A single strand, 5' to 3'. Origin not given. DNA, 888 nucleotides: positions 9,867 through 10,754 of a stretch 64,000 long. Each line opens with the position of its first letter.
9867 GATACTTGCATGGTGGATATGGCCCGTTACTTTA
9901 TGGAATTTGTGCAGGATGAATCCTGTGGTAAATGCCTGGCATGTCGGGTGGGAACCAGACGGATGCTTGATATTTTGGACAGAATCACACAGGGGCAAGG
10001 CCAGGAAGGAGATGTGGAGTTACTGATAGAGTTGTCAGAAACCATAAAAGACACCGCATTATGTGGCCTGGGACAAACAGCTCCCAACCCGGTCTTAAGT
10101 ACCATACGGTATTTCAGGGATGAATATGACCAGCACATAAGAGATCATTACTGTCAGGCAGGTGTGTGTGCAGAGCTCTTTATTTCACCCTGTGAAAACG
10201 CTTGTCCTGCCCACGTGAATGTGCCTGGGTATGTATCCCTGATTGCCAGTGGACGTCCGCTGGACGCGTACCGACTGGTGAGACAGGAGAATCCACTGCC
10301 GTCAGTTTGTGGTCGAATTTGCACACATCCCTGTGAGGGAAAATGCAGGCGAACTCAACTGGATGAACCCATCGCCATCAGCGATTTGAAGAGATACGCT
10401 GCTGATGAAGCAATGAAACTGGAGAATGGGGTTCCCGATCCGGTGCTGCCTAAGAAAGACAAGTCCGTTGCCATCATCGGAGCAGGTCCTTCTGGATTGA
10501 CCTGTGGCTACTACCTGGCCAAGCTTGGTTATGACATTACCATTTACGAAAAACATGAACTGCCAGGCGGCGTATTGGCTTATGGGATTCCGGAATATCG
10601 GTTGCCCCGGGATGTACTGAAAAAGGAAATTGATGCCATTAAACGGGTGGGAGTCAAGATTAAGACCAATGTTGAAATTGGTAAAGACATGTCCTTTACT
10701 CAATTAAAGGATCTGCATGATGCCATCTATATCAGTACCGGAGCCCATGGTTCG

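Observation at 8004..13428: HydC / HydB::GltD fusion / HydA-like trimer: an NAD(P)H-linked, possibly doubly flavin-based, hydrogenase-type or Stn-type transhydrogenase module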

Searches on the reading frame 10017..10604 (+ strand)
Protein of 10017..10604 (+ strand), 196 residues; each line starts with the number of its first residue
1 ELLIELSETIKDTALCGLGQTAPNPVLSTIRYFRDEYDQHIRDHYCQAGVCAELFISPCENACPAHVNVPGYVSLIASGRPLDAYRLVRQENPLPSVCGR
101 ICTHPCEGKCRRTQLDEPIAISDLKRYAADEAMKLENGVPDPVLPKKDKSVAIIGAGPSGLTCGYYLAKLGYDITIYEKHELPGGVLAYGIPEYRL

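Call 50: find_related_loci(query=A1, collection=genome_contigs, flank=6000)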
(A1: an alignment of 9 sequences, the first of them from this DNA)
Query A1 (196 aa) in genome_contigs; peptide patterns used: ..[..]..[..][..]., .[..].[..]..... (x = any residue, [..] = any of these).
600 stretches matched a pattern (row limit reached: there are more); 597 encode a relative of the query (tblastn E <= 1e-3); the best 80 are kept; 80 distinct loci.
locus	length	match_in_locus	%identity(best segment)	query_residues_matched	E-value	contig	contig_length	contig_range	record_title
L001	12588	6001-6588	78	1-196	1e-106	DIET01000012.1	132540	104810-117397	MAG TPA_asm: Peptococcaceae bacterium UBA5767 UBA5767_contig_12462, whole genome shotgun sequence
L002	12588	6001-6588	74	1-196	7e-103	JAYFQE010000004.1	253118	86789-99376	MAG: Clostridiaceae bacterium isolate CA_164 c_CA_000000007097, whole genome shotgun sequence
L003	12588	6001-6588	76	1-196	3e-102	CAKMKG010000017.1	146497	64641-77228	uncultured Firmicutes bacterium isolate OKU13 genome assembly, contig: MEGAHIT_co_assembly_000000017078, whole genome sh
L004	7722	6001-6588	74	1-196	3e-101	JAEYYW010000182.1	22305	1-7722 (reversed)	MAG: Bacillota bacterium isolate OH_CBlB_68 k127_714275, whole genome shotgun sequence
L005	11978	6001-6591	74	1-196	2e-99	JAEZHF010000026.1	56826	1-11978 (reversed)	MAG: Bacillota bacterium isolate OH_CDB_128 k127_1709418, whole genome shotgun sequence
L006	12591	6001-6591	73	1-196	3e-99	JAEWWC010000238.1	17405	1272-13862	MAG: Bacillota bacterium isolate OH_SDB_84 k127_1233687, whole genome shotgun sequence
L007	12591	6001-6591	73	1-196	3e-98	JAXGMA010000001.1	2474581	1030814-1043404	MAG: Christensenellales bacterium isolate AnMBR.bin221 bin221_1, whole genome shotgun sequence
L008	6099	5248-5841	72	1-196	2e-98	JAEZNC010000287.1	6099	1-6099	MAG: Bacillota bacterium isolate OH_CFB_137 k127_1456273, whole genome shotgun sequence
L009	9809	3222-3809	72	1-196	3e-98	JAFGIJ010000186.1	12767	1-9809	MAG: Clostridia bacterium isolate Zod_Metabat.2 k87_6959230, whole genome shotgun sequence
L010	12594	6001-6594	71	1-196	6e-98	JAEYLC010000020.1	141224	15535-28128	MAG: Bacillota bacterium isolate OH_HFB_48 k127_2455806, whole genome shotgun sequence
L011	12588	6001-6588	72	1-196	3e-97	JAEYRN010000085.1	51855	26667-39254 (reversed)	MAG: Bacillota bacterium isolate OH_CBB_61 k127_1817615, whole genome shotgun sequence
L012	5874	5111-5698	71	1-196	5e-96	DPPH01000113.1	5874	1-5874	MAG TPA_asm: Clostridiales bacterium isolate UBA8670 contig_1518, whole genome shotgun sequence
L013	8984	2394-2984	70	1-196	8e-95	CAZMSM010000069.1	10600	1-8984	MAG TPA_asm: uncultured Eubacteriales bacterium isolate SRP192927_co5_942 genome assembly, contig: NODE_10542_length_106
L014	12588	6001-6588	69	1-196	4e-95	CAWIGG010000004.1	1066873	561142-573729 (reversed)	MAG: uncultured Spirochaetota bacterium isolate MFD03726.bin.1.50 genome assembly, contig: contig_42718, whole genome sh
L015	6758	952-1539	69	1-196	3e-94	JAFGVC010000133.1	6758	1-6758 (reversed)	MAG: Tissierellales bacterium isolate ZodW_Metabat.12 k87_12849627, whole genome shotgun sequence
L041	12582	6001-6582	56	1-196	2e-72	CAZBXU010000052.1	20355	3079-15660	MAG TPA_asm: uncultured Spirochaetaceae bacterium isolate SRP214966_co5_300 genome assembly, contig: NODE_2083_length_20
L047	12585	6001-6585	54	1-196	8e-72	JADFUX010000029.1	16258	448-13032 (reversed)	MAG: Chloroflexota bacterium isolate C2.bin.6 k83_623939, whole genome shotgun sequence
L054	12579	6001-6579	54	1-196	1e-70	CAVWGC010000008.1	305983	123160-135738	MAG: uncultured delta proteobacterium isolate MFD04716.bin.2.49 genome assembly, contig: contig_21694, whole genome shot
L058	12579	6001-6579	55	1-196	2e-70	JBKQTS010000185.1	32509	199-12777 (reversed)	MAG: Syntrophobacteraceae bacterium isolate MHr2D2E2F__bin_75 MHr2D2E2F_000000189468, whole genome shotgun sequence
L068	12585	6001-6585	54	1-196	1e-69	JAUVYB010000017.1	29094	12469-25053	MAG: Deltaproteobacteria bacterium isolate CSMAG_1231 CSMAG_1231_k141_1646852_length_29094_cov_15.0000, whole genome sho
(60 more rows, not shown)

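Call 68: search_protein_families(library=pfam, proteins=[L041:7590-10298:+, L047:7596-10559:+, L054:7612-8682:+, L054:8695-10311:+, L058:7711-9492:+, L058:9507-10049:+, L058:10062-11504:+, L068:7550-10309:+], max_evalue=1e-8)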
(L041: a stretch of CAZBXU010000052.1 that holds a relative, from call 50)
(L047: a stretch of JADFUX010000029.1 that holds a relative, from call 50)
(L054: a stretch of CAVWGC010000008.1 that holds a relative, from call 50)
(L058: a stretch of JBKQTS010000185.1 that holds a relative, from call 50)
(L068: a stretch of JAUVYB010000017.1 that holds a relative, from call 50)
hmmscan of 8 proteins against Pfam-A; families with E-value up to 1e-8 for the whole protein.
L041:7590-10298:+ (902 aa): 5 families
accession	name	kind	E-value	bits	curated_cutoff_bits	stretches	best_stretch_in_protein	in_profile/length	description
PF00384.28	Molybdopterin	-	3.5e-88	296.4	24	1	284-707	1-352/353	Molybdopterin oxidoreductase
PF01568.27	Molydop_binding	-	6.2e-30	103.9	26.8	1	790-896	1-110/110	Molydopterin dinucleotide binding domain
PF13510.11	Fer2_4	-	1.5e-21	76.7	22.8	1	6-80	4-81/82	2Fe-2S iron-sulfur cluster binding domain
PF10588.14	NADH-G_4Fe-4S_3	-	1.1e-17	63.7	27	1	87-126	1-40/40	NADH-ubiquinone oxidoreductase-G iron-sulfur binding region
PF04879.21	Molybdop_Fe4S4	-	8.9e-12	45.2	22.7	1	226-279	2-53/55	Molybdopterin oxidoreductase Fe4S4 domain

L047:7596-10559:+ (987 aa): 5 families
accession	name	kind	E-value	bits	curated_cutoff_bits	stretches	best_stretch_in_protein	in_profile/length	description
PF00384.28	Molybdopterin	-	2.3e-85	287.2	24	1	288-725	1-353/353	Molybdopterin oxidoreductase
PF01568.27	Molydop_binding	-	8.2e-34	116.4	26.8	1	807-911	1-108/110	Molydopterin dinucleotide binding domain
PF13510.11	Fer2_4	-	1.6e-22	79.7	22.8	1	15-91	2-81/82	2Fe-2S iron-sulfur cluster binding domain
PF04879.21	Molybdop_Fe4S4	-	2.4e-20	72.7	22.7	1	232-284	2-54/55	Molybdopterin oxidoreductase Fe4S4 domain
PF10588.14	NADH-G_4Fe-4S_3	-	9.4e-11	41.5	27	1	98-136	1-39/40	NADH-ubiquinone oxidoreductase-G iron-sulfur binding region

L054:7612-8682:+ (356 aa): 6 families
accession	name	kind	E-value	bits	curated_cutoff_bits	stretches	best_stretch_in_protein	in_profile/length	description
PF13510.11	Fer2_4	-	3.1e-23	82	22.8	1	5-81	2-81/82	2Fe-2S iron-sulfur cluster binding domain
PF00384.28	Molybdopterin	-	1e-17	64.6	24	1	281-356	1-81/353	Molybdopterin oxidoreductase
PF04879.21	Molybdop_Fe4S4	-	6.5e-17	61.7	22.7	1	224-278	2-55/55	Molybdopterin oxidoreductase Fe4S4 domain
PF10588.14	NADH-G_4Fe-4S_3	-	1.9e-13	50.1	27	1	88-127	1-40/40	NADH-ubiquinone oxidoreductase-G iron-sulfur binding region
PF22117.2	Fer4_Nqo3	-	4.3e-11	43.3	27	1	143-210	3-67/67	NADH-quinone oxidoreductase subunit 3, ferredoxin-like domain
PF12838.12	Fer4_7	-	1.9e-10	41.5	27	0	150-208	1-52/52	4Fe-4S dicluster domain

L054:8695-10311:+ (538 aa): 2 families
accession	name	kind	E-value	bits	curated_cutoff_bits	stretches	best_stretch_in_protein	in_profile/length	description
PF00384.28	Molybdopterin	-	5.5e-69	233.3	24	1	12-343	97-352/353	Molybdopterin oxidoreductase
PF01568.27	Molydop_binding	-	2.1e-31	108.7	26.8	1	426-532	1-110/110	Molydopterin dinucleotide binding domain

L058:7711-9492:+ (593 aa): 4 families
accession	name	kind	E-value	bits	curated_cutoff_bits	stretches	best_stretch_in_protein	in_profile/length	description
PF00384.28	Molybdopterin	-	3e-38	132.2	24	1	275-571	1-352/353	Molybdopterin oxidoreductase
PF13510.11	Fer2_4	-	9.4e-23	80.5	22.8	1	2-77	3-81/82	2Fe-2S iron-sulfur cluster binding domain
PF10588.14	NADH-G_4Fe-4S_3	-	4.8e-14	52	27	1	84-121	1-38/40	NADH-ubiquinone oxidoreductase-G iron-sulfur binding region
PF04879.21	Molybdop_Fe4S4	-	2.4e-10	40.7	22.7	1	221-266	3-48/55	Molybdopterin oxidoreductase Fe4S4 domain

L058:9507-10049:+ (180 aa): 1 family
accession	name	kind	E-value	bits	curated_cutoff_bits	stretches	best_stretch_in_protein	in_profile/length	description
PF01058.29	Oxidored_q6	-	3.3e-27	95.2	27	1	14-163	1-127/128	NADH ubiquinone oxidoreductase, 20 Kd subunit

L058:10062-11504:+ (480 aa): 1 family
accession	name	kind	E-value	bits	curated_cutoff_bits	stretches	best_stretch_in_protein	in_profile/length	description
PF00374.24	NiFeSe_Hases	-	4.9e-35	121.9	25.8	2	41-119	1-79/508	Nickel-dependent hydrogenase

L068:7550-10309:+ (919 aa): 6 families
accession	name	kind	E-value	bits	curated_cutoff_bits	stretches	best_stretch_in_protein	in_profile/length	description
PF00384.28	Molybdopterin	-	1.1e-81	275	24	1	305-723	1-352/353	Molybdopterin oxidoreductase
PF01568.27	Molydop_binding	-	1.1e-36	125.7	26.8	1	807-913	1-110/110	Molydopterin dinucleotide binding domain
PF13510.11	Fer2_4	-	4.3e-19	68.8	22.8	1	11-85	4-81/82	2Fe-2S iron-sulfur cluster binding domain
PF04879.21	Molybdop_Fe4S4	-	2.2e-18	66.4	22.7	1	249-302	2-55/55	Molybdopterin oxidoreductase Fe4S4 domain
PF10588.14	NADH-G_4Fe-4S_3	-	2.7e-12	46.4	27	0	92-116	1-25/40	NADH-ubiquinone oxidoreductase-G iron-sulfur binding region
PF22117.2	Fer4_Nqo3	-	4e-09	36.9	27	1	172-239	3-66/67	NADH-quinone oxidoreductase subunit 3, ferredoxin-like domain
